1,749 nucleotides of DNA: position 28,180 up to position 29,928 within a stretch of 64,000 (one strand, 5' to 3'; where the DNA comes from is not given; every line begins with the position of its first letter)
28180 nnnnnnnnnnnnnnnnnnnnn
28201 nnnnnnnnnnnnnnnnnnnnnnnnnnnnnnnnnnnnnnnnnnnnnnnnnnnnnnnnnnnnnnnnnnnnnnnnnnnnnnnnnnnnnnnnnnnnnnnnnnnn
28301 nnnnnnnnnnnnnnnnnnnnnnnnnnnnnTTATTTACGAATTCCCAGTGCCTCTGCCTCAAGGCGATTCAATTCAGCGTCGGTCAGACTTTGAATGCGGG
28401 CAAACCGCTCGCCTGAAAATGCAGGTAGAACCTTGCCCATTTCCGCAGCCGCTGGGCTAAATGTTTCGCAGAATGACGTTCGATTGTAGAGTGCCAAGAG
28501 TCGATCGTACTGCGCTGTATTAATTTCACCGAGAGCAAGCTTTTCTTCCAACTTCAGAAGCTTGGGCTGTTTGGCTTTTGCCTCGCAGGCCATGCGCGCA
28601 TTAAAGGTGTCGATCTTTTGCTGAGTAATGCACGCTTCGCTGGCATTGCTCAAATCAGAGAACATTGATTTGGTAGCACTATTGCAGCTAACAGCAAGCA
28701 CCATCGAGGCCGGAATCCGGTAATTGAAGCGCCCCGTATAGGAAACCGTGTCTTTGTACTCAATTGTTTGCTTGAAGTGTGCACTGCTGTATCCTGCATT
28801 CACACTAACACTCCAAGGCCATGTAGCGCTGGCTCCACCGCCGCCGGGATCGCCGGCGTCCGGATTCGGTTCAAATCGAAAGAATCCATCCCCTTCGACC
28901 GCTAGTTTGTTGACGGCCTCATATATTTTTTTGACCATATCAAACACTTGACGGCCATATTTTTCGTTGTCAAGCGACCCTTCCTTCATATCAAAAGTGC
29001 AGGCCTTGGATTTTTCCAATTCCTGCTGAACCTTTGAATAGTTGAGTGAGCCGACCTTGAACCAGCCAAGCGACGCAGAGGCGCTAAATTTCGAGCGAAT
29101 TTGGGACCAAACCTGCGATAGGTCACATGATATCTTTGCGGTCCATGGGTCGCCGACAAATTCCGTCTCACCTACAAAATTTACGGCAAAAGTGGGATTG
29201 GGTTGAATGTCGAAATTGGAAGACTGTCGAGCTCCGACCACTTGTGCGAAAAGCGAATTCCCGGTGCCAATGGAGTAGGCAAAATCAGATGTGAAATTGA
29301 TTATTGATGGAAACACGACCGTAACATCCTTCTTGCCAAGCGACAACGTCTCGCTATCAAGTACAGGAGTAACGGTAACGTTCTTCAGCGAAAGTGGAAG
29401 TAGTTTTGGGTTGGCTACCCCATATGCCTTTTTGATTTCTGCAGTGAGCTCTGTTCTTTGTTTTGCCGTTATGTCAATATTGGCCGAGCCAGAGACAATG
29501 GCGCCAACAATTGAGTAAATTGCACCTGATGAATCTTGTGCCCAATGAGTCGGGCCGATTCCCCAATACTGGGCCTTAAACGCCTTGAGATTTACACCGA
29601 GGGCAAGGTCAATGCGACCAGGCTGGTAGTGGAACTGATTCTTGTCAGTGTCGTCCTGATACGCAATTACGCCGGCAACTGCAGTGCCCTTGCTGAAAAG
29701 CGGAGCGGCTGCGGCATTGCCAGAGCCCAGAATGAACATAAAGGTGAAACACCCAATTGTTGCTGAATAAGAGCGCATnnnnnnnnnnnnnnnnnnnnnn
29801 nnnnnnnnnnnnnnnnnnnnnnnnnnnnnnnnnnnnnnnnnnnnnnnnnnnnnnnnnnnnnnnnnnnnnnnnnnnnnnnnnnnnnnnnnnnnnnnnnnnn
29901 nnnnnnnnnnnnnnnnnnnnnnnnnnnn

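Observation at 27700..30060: AT-rich (~45-50% GC) 2-kb islet with two secreted proteins, wedged between ORF6N and NYN-nuclease genes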

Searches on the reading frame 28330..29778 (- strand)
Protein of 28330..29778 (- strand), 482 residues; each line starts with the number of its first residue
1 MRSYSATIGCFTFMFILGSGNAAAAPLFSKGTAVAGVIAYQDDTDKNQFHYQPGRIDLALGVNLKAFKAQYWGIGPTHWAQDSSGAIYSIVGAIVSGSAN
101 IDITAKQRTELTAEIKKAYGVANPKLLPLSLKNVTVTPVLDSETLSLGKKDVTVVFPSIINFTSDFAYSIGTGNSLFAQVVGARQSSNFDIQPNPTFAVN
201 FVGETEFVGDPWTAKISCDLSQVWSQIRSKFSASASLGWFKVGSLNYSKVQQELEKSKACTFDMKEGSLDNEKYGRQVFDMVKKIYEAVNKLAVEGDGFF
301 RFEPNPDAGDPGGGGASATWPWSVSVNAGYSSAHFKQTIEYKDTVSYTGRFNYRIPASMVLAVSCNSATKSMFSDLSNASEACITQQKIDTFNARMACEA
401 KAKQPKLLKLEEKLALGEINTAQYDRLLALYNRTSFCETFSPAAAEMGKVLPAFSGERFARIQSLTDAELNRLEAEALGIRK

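Call 4: search_protein_families(library=pfam, proteins=[window:28330-29778:-], max_evalue=0.1)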
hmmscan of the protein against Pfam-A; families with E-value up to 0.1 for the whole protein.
window:28330-29778:- (482 aa): 0 families

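Call 5: search_protein_families(library=ncbifam, proteins=[window:28330-29778:-], max_evalue=1)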
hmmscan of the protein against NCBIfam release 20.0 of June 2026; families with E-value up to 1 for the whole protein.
window:28330-29778:- (482 aa): 0 families

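Call 6: search_protein_families(library=padloc, proteins=[window:28330-29778:-], max_evalue=1)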
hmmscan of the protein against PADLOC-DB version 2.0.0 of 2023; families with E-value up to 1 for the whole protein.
window:28330-29778:- (482 aa): 0 families

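Call 7: search_protein_families(library=phrogs, proteins=[window:28330-29778:-], max_evalue=1)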
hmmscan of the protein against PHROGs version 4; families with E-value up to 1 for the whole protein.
window:28330-29778:- (482 aa): 1 family
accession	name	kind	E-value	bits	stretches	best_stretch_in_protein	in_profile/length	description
phrog_15684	-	unknown function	0.017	13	1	327-400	1429-1497/1878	-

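Call 8: search_solved_structures(query=window:28330-29778:-, max_evalue=10)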
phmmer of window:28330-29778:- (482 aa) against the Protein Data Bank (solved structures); distinct sequences matched with E-value up to 10: 2.
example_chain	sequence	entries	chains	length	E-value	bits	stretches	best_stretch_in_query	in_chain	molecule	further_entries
8gaa_A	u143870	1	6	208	1.5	10.7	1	253-295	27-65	C6HR1_4r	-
3mr0_A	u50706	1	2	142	1.6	10.6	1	314-343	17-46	Sensory box histidine kinase/response regulator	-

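Call 9: find_homologous_proteins(query=window:28330-29778:-, max_evalue=0.001)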
Query window:28330-29778:- (482 aa): 95 proteins with E <= 0.001 among 8000 candidates.
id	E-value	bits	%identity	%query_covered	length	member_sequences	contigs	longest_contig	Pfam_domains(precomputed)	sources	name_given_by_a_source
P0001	0.0e+0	1083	100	100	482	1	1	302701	-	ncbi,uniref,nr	ncbi:hypothetical protein [Inhella proteolytica]|uniref:YARHG domain-containing protein n=1 Tax=Inhe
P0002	2.6e-211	720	68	95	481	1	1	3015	-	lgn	-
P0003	1.4e-206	705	67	98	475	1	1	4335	-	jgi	jgi:hypothetical protein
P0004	3.8e-206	703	65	99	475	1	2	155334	-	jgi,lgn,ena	-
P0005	2.2e-202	691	62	99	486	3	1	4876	-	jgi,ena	-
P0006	6.0e-199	680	64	95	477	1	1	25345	-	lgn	-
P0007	1.8e-196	671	62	97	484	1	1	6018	-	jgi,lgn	jgi:hypothetical protein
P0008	9.0e-183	626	61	94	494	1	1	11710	-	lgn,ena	-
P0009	1.7e-174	599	60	94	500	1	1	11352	-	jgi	jgi:hypothetical protein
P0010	1.6e-162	560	57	88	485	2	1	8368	-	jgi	jgi:hypothetical protein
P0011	1.3e-136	474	46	95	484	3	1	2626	-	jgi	jgi:hypothetical protein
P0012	3.2e-133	463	48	99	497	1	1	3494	-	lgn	-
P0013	2.6e-132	460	45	99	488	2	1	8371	-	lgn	-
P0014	9.0e-132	458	47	94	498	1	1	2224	-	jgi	jgi:hypothetical protein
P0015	1.6e-131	457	49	96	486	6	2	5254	-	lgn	-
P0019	1.9e-125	437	50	88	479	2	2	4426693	-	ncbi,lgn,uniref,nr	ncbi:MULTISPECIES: hypothetical protein [Rhizobium]|uniref:hypothetical protein n=1 Tax=Rhizobium ph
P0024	7.7e-122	425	46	98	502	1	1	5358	-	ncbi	-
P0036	8.8e-115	402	48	86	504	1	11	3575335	-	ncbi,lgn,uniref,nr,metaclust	ncbi:hypothetical protein CH72_2929 [Burkholderia ambifaria AMMD]|uniref:Uncharacterized protein n=1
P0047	2.0e-109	384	44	94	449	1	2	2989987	-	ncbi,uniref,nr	ncbi:hypothetical protein DSM106972_032930 [Dulcicalothrix desertica PCC 7102]|uniref:Uncharacterize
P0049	8.3e-109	382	44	86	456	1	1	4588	-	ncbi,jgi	jgi:hypothetical protein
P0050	1.1e-108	382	45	85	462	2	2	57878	-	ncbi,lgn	-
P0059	3.1e-103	364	40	89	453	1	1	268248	-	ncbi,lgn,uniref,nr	ncbi:hypothetical protein SAMN02745163_02619 [Clostridium cavendishii DSM 21758]|uniref:Uncharacteri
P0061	4.1e-103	364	43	86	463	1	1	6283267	-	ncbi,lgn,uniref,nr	ncbi:hypothetical protein [Calothrix sp. 336/3]|uniref:hypothetical protein n=1 Tax=Calothrix sp. 33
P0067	2.1e-98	348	41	90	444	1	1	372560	-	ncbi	-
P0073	1.6e-96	342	42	87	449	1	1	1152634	-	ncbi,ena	-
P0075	2.9e-95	338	43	82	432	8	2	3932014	-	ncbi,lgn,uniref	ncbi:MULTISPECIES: hypothetical protein [Bacillus]|uniref:hypothetical protein n=1 Tax=Bacillus TaxI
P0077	1.9e-94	335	43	77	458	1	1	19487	-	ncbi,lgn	-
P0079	9.3e-94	333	42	88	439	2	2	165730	-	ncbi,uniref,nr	ncbi:hypothetical protein [Bacillus cereus]|uniref:hypothetical protein n=1 Tax=Bacillus cereus grou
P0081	2.4e-91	325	41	86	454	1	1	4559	-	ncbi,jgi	jgi:hypothetical protein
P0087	4.1e-84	301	38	85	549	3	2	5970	-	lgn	-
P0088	3.7e-82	295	38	86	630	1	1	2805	-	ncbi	-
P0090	5.3e-81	291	39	85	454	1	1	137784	-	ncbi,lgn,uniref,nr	ncbi:hypothetical protein QWJ26_08815 [Streptomyces sp. CSDS2]|uniref:hypothetical protein n=1 Tax=S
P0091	2.5e-77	279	43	66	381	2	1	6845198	-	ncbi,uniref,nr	ncbi:hypothetical protein DKY63_21155 [Pseudomonas putida]|uniref:Uncharacterized protein n=2 Tax=Ps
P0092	5.6e-76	274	38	85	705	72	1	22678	PF13365.13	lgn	-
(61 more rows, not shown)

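Call 13: find_encoding_contigs(protein=P0036, flank=8000, max_places=3)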
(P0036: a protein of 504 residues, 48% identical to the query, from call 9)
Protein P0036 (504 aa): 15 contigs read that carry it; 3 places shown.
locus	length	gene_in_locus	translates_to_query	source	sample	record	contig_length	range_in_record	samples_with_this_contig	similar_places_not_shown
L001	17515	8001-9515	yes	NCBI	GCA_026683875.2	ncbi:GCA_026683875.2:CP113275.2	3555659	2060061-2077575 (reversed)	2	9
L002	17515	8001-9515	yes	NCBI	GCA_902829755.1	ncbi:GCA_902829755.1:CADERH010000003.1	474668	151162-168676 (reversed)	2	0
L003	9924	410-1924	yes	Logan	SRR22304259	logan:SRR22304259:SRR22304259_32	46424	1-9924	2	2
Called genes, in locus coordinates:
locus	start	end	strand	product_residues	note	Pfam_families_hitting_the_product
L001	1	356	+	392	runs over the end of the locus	PF00108:Thiolase_N, PF00109:ketoacyl-synt (weak), PF02803:Thiolase_C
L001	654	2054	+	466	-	PF00990:GGDEF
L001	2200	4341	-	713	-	-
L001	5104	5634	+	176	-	PF00857:Isochorismatase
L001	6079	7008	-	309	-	-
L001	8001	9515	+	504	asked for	-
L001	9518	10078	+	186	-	-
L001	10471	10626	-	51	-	PF05930:Phage_AlpA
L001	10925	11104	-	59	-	-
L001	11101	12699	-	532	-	-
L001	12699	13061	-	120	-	-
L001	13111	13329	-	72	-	-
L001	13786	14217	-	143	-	-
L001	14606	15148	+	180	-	PF06892:Phage_CP76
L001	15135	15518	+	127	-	-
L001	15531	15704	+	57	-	-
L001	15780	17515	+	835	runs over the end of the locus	PF05272:VapE-like_dom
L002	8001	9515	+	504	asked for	-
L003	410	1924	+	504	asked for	-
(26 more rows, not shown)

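Call 14: find_encoding_contigs(protein=P0019, flank=8000, max_places=2)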
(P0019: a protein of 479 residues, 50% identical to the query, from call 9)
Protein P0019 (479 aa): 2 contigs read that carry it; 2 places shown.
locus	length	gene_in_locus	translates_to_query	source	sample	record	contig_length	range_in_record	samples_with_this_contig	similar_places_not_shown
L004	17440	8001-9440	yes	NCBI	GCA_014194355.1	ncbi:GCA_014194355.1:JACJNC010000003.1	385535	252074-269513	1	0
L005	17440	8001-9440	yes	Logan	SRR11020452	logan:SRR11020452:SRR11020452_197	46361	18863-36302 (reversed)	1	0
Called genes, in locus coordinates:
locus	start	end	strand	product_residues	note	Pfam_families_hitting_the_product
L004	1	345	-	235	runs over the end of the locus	PF00215:OMPdecase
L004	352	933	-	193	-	PF00300:His_Phos_1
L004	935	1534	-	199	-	PF13649:Methyltransf_25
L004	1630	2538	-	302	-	PF01904:DUF72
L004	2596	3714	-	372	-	PF00712:DNA_pol3_beta, PF02767:DNA_pol3_beta_2, PF02768:DNA_pol3_beta_3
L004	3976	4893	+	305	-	PF00590:TP_methylase, PF23016:RsmI_C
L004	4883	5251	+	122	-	PF02021:UPF0102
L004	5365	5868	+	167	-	PF05899:Cupin_3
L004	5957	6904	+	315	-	PF02951:GSH-S_N, PF02955:GSH-S_ATP, PF08443:RimK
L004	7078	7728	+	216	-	PF13541:ChlI, PF01078:Mg_chelatase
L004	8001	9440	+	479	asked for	-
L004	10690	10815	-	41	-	-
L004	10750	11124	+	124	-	-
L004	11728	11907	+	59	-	-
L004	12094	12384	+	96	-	-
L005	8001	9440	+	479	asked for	-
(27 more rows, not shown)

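Call 17: find_encoding_contigs(protein=P0075, flank=8000, max_places=2)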
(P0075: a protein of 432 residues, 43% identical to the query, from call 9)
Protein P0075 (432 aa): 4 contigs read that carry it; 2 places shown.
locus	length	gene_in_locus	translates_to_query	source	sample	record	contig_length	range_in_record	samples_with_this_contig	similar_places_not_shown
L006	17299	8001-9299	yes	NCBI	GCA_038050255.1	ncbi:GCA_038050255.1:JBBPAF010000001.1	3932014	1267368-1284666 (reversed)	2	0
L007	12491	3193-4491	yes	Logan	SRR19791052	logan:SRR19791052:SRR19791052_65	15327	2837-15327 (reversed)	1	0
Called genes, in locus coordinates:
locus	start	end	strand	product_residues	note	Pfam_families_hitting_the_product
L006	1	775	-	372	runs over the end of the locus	PF18801:RapH_N, PF07719:TPR_2 (faint), PF13181:TPR_8 (faint), PF13414:TPR_11 (faint), PF13424:TPR_12, PF00515:TPR_1 (weak), PF13176:TPR_7 (weak), PF13424:TPR_12 (weak), +2 more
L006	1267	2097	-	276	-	PF03629:SASA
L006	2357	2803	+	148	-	PF01047:MarR, PF12802:MarR_2, PF13463:HTH_27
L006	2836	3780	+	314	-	PF03255:ACCA, PF01039:Carboxyl_trans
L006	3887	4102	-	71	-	PF00490:ALAD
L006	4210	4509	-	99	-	PF00490:ALAD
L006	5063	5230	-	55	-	-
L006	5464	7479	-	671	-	-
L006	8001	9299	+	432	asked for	-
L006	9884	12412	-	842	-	-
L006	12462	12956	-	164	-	-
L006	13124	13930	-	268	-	PF01510:Amidase_2, PF01471:PG_binding_1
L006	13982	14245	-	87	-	PF04688:Holin_SPP1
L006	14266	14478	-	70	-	PF10960:Holin_BhlA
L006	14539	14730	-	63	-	PF09693:Phage_XkdX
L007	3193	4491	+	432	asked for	-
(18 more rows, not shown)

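Call 18: find_encoding_contigs(protein=P0061, flank=8000, max_places=2)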
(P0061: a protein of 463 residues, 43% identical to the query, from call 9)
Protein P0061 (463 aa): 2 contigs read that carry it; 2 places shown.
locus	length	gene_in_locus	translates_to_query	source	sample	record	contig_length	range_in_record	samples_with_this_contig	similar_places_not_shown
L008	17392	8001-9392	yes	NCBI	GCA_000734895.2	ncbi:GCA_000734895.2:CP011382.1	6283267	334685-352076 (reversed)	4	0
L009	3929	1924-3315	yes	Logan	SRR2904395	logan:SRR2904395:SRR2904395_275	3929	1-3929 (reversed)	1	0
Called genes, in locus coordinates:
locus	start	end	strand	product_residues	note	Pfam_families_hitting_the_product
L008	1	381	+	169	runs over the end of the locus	-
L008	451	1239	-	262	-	PF21948:LplA-B_cat, PF03099:BPL_LplA_LipB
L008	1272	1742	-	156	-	PF10722:YbjN, PF22551:TY-Chap1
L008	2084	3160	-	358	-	PF02915:Rubrerythrin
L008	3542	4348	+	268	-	PF01126:Heme_oxygenase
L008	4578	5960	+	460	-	PF04055:Radical_SAM, PF06969:HemN_C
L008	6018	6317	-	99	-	-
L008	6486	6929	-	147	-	-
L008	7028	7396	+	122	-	-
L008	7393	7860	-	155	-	PF00583:Acetyltransf_1, PF13673:Acetyltransf_10 (weak), PF13508:Acetyltransf_7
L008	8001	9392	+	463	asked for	-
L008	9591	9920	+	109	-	-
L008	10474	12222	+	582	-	PF00082:Peptidase_S8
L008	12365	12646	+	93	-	-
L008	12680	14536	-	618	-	-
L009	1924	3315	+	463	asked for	-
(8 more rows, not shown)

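Call 19: predict_structure(alignment_id=A1)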
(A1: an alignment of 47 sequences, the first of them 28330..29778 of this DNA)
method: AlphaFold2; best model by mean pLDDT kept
length: 482 residues; sequences in the alignment: 47
mean_pLDDT: 81.7   pTM: 0.69
mean pLDDT of the five models: 81.7, 81.0, 79.4, 78.5, 77.8
residues with pLDDT >= 90: 215; 70-90: 158; 50-70: 73; < 50: 36
segments of 3 or more residues with pLDDT < 50: 233-236, 308-317, 446-448, 450-462
pLDDT, mean of each block of 10 residues (from residue 1): 55 54 80 90 96 89 96 91 85 96 95 96 96 92 65 89 95 89 82 91 90 89 83 58 70 89 82 69 85 72 61 45 70 72 84 88 95 94 94 92 94 97 94 82 50 44 72 89 51
secondary structure, 60 per line:
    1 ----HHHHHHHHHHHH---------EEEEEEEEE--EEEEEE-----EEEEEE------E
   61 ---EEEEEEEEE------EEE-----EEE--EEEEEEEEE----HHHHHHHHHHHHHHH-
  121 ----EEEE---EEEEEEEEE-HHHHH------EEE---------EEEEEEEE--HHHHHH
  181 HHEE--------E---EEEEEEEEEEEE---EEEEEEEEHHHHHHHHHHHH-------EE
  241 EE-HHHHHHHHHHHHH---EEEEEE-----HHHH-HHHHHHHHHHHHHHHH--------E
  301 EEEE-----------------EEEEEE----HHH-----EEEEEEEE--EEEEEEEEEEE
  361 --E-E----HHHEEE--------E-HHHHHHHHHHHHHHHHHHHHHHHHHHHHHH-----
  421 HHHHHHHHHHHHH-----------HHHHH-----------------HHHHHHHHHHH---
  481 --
elements in order: H5-16 E26-34 E37-42 E48-53 E64-72 E79-81 E87-89 E92-100 H105-119 E125-128 E132-140 H142-146 E153-155 E165-172 H175-182 E197-208 E212-219 H220-231 E239-242 H244-256 E260-265 H271-274 H276-291 E300-304 E322-327 E340-347 E350-360 E373-375 H386-415 H421-433 H445-449 H467-477

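Call 21: find_encoding_contigs(protein=P0092, flank=8000, max_places=2)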
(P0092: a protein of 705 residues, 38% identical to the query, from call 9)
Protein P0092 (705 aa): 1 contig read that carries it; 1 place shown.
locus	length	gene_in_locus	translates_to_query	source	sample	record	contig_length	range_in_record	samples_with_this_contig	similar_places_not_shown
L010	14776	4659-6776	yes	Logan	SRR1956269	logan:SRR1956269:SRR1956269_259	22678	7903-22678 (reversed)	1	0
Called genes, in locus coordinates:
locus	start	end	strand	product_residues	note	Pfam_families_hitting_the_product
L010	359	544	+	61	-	-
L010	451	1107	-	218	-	PF00702:Hydrolase, PF13419:HAD_2, PF13242:Hydrolase_like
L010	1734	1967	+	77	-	-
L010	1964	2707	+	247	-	-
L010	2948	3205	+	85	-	-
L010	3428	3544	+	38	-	-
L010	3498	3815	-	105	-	-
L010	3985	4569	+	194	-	-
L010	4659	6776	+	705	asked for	PF13365:Trypsin_2 (weak)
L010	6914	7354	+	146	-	-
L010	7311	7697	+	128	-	-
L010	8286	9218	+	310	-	PF00753:Lactamase_B, PF23023:Anti-Pycsar_Apyc1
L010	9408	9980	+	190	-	PF01161:PBP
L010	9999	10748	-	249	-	PF00106:adh_short, PF08659:KR, PF23441:SDR, PF01370:Epimerase (faint), PF13561:adh_short_C2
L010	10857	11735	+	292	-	PF00126:HTH_1, PF03466:LysR_substrate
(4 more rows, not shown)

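Call 22: find_encoding_contigs(protein=P0004, flank=8000, max_places=2)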
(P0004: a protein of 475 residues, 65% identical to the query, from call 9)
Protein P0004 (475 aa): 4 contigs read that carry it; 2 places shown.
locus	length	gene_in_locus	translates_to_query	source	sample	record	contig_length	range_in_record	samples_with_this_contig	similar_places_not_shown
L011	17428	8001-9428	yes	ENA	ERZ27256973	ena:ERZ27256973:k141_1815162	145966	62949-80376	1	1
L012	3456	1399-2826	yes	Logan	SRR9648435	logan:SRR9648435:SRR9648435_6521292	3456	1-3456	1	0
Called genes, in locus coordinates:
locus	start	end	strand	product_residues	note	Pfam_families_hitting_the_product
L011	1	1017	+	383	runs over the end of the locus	PF00355:Rieske, PF00848:Ring_hydroxyl_A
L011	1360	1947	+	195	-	-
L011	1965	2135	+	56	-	-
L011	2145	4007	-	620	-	PF17899:Peptidase_M61_N, PF05299:Peptidase_M61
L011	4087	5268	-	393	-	PF07228:SpoIIE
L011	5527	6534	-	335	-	PF04055:Radical_SAM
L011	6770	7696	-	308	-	PF13271:DUF4062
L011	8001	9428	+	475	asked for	-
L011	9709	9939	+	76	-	-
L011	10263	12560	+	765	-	PF13620:CarboxypepD_reg, PF13715:CarbopepD_reg_2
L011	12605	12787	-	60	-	-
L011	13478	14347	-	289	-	-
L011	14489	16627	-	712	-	PF00675:Peptidase_M16 (weak), PF05193:Peptidase_M16_C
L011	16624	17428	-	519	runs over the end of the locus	PF00675:Peptidase_M16 (weak), PF05193:Peptidase_M16_C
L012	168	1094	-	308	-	PF13271:DUF4062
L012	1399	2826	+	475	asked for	-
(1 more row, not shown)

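Call 34: search_protein_families(library=pfam, alignment_id=A1, max_evalue=0.05)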
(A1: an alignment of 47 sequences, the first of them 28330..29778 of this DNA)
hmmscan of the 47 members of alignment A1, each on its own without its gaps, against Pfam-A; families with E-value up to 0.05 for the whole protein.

A. member 1, window:28330-29778:- (482 aa): 0 families

B. families by the number of members that match (of 47 scanned): 11 families
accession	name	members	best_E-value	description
PF09851.14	SHOCT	7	0.0015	Short C-terminal domain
PF18495.6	VbhA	4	0.015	Antitoxin VbhA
PF13365.12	Trypsin_2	1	1.4e-07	Trypsin-like peptidase domain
PF00089.32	Trypsin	1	3.3e-05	Trypsin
PF00548.26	Peptidase_C3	1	0.0038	3C cysteine protease (picornain 3C)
PF07704.17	PSK_trans_fac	1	0.0042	Rv0623-like transcription factor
PF18413.7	Neuraminidase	1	0.0066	Neuraminidase-like domain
PF09383.16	NIL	1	0.033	NIL domain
PF13622.12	4HBT_3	1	0.044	Acyl-CoA thioesterase N-terminal domain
PF09693.15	Phage_XkdX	1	0.044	Phage uncharacterised protein (Phage_XkdX)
PF13757.12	VIT_2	1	0.045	Vault protein inter-alpha-trypsin domain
